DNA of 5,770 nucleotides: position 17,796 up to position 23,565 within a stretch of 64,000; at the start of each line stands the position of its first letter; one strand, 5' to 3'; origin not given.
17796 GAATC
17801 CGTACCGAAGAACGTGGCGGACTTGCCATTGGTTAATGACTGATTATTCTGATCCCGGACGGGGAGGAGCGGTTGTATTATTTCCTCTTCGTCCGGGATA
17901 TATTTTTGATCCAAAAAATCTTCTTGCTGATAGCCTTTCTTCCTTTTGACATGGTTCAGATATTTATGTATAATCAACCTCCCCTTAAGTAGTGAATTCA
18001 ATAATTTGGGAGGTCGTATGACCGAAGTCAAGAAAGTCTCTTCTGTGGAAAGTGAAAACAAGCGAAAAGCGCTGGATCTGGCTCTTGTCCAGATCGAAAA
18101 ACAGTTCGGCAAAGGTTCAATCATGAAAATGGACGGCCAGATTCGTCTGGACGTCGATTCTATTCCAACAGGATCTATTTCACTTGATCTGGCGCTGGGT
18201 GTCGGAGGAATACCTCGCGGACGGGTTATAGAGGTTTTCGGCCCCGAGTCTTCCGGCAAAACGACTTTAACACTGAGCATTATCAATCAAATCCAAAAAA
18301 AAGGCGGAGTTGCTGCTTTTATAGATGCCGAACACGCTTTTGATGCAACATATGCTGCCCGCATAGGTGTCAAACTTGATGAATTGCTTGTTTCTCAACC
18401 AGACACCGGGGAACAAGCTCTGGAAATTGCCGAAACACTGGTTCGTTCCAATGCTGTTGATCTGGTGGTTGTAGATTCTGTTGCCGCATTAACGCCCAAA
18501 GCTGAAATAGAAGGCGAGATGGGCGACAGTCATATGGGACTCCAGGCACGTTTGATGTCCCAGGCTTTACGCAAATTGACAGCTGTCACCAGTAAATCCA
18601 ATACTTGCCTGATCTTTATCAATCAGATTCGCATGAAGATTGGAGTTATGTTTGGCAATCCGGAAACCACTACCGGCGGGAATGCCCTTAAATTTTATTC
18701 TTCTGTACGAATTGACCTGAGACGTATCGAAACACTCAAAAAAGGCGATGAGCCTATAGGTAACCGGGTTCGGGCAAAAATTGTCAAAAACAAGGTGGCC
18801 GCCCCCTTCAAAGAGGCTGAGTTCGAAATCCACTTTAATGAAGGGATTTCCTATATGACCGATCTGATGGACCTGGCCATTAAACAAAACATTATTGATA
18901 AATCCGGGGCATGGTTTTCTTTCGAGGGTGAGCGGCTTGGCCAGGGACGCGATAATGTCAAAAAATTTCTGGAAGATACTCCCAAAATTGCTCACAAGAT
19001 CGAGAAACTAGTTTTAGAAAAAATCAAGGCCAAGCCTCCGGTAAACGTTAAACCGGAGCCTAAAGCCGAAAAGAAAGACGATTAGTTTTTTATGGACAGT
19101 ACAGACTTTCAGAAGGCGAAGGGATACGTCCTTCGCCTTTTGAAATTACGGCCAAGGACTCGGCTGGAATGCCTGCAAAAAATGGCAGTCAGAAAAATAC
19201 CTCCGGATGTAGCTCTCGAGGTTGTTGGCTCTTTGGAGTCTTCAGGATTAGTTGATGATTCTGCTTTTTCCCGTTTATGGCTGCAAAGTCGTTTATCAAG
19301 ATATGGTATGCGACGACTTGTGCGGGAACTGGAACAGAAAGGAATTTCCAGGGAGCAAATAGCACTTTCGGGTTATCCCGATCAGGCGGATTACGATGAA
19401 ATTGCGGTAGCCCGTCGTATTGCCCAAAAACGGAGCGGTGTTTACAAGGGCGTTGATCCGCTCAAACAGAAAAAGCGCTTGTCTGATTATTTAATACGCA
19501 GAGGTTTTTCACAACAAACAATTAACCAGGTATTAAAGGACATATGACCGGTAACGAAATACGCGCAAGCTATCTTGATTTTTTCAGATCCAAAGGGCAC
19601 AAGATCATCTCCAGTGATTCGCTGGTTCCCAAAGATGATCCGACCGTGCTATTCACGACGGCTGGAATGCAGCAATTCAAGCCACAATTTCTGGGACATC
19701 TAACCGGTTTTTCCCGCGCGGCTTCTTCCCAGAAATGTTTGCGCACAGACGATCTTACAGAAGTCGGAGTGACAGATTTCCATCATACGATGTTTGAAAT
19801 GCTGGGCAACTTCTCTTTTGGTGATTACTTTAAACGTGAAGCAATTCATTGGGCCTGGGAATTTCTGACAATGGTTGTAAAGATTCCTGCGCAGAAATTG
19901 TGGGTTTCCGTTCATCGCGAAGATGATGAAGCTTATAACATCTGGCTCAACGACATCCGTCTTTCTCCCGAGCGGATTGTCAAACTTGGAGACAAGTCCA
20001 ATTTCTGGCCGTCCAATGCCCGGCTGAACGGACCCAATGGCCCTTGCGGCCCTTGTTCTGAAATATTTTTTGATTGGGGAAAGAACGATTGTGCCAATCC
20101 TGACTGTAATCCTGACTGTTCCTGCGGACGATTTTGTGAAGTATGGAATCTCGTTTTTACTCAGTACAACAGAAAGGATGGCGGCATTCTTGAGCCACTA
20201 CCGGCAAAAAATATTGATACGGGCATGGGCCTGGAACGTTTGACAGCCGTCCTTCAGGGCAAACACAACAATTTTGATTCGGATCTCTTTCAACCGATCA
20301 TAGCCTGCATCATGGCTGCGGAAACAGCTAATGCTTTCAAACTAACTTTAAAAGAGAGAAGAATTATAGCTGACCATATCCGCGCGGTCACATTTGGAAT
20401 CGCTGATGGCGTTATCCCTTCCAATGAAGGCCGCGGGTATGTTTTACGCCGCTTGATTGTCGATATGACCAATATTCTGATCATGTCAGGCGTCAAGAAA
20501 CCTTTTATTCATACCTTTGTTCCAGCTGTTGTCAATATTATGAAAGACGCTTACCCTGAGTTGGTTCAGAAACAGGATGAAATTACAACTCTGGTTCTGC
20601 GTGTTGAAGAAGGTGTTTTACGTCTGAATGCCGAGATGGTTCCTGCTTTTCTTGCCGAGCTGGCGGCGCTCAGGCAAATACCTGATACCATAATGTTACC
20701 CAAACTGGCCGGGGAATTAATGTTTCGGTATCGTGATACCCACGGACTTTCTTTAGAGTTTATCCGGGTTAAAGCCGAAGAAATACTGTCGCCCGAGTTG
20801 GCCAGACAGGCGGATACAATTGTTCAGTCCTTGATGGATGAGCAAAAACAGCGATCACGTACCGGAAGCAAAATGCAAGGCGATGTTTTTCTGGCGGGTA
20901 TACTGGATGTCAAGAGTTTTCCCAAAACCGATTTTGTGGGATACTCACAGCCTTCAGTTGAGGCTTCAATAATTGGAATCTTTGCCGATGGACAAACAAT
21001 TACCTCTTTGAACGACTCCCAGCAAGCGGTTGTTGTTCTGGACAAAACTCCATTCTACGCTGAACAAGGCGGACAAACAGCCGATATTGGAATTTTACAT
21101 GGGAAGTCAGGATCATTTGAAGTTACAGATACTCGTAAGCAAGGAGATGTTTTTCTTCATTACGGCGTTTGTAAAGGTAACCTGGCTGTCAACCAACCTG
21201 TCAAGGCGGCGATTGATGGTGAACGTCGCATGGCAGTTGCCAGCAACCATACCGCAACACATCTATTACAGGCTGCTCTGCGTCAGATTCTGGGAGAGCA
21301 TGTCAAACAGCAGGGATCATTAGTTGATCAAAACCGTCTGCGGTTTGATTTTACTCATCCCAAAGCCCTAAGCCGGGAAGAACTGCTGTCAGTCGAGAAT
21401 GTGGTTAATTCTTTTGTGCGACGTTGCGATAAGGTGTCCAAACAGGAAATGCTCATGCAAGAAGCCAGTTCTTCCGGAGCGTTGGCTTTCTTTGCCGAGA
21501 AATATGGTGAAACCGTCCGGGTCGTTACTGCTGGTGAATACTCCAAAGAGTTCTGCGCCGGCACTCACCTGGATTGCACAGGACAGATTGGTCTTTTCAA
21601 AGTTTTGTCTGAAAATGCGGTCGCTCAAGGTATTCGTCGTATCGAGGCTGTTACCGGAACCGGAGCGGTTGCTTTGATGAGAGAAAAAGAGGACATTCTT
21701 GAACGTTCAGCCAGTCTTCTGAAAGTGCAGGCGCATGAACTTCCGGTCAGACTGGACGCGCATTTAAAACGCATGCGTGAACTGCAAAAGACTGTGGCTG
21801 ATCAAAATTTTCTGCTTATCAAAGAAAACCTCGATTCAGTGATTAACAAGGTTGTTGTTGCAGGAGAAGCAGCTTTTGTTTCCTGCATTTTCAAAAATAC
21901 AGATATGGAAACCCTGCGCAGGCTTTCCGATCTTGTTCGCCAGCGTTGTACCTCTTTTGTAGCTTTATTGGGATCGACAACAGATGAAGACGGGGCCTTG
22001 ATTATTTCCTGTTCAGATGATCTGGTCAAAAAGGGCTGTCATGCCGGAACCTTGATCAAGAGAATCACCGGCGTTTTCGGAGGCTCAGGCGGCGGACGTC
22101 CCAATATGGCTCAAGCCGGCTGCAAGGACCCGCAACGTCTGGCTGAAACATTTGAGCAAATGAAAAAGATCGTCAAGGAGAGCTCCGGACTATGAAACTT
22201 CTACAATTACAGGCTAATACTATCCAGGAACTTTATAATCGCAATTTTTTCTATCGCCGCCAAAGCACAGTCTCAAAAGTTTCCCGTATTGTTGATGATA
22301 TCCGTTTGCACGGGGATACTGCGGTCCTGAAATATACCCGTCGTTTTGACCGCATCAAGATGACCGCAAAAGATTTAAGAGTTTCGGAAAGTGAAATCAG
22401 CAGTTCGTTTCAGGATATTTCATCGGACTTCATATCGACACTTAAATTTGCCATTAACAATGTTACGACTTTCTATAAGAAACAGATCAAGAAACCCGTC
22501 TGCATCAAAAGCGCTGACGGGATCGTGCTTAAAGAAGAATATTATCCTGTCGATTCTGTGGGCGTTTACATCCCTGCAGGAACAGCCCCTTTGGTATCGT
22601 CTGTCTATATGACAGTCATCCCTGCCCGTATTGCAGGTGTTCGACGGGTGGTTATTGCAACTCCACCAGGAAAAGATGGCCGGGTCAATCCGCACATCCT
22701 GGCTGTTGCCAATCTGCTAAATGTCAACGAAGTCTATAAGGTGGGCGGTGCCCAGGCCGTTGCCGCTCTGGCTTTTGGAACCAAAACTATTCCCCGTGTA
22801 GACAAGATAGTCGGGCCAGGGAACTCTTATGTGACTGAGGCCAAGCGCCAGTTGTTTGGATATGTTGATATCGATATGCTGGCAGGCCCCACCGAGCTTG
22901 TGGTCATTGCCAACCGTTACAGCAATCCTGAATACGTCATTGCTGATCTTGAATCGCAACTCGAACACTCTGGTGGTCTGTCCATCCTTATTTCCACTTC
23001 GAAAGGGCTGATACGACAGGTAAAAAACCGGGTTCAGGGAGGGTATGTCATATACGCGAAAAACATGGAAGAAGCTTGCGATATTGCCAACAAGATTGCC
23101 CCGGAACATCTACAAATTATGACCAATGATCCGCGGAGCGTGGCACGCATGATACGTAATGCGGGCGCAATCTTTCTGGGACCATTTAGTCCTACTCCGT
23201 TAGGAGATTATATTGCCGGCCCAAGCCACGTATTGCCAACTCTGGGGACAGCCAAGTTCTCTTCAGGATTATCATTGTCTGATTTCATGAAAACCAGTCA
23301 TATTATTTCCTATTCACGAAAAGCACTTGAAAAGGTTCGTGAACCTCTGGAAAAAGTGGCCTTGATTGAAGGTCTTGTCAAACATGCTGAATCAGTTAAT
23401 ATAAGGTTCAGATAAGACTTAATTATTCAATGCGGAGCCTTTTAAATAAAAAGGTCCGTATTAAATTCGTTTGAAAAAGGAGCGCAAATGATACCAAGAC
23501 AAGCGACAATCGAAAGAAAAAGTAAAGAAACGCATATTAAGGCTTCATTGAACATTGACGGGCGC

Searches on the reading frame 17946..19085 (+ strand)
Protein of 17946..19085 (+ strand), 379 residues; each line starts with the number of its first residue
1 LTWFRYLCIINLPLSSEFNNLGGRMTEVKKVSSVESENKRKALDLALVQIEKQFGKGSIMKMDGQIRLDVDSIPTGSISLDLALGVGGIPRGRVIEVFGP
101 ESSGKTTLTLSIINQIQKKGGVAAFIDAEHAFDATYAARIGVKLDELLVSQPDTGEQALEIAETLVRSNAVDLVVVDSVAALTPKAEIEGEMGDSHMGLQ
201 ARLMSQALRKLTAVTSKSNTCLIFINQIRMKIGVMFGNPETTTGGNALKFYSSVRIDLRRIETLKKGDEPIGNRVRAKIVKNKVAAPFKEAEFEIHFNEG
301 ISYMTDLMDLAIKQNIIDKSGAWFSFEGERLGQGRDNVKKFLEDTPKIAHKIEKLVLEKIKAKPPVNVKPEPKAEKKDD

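Call 78: search_protein_families(library=pfam, proteins=[window:17946-19085:+], max_evalue=0.00001)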
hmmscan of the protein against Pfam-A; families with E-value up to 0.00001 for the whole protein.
window:17946-19085:+ (379 aa): 3 families
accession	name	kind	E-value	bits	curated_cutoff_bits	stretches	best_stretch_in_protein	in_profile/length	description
PF00154.27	RecA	-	2.1e-136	453.9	27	1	41-302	1-262/262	recA bacterial DNA recombination protein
PF21096.2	RecA_C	-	4.8e-23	81.5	27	1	306-361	2-57/57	RecA C-terminal domain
PF08423.17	Rad51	-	8e-13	48.7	22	1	68-296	3-237/244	Rad51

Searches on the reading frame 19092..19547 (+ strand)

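Call 78: search_protein_families(library=pfam, proteins=[window:19092-19547:+], max_evalue=0.00001)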
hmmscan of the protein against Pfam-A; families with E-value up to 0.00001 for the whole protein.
window:19092-19547:+ (151 aa): 3 families
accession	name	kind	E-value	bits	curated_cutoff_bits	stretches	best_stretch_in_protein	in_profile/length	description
PF21982.2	RecX_HTH1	-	6.3e-12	45.7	26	1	9-46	1-38/40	RecX, first three-helix domain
PF21981.2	RecX_HTH3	-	6.7e-12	45.8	26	1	102-148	2-48/48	RecX, third three-helix domain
PF02631.22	RecX_HTH2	-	3.2e-10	40.5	26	1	55-91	1-39/42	RecX, second three-helix domain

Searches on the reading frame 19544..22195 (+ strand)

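Call 78: search_protein_families(library=pfam, proteins=[window:19544-22195:+], max_evalue=0.00001)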
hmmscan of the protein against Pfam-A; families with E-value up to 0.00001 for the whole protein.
window:19544-22195:+ (883 aa): 3 families
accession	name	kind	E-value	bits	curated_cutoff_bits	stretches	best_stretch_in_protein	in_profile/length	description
PF01411.24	tRNA-synt_2c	-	3.8e-161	537.8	30.3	1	5-560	1-551/552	tRNA synthetases class II (A)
PF07973.19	tRNA_SAD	-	2e-15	56.9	24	1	658-701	1-44/44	Threonyl and Alanyl tRNA synthetase second additional domain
PF02272.25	DHHA1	-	4.3e-13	50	25.9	1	778-879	5-102/102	DHHA1 domain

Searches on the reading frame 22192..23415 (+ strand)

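Call 78: search_protein_families(library=pfam, proteins=[window:22192-23415:+], max_evalue=0.00001)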
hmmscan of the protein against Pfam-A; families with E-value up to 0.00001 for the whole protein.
window:22192-23415:+ (407 aa): 1 family
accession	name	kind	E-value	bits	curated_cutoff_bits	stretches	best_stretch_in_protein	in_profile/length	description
PF00815.25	Histidinol_dh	-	1.1e-144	482.9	27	1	24-406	9-411/411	Histidinol dehydrogenase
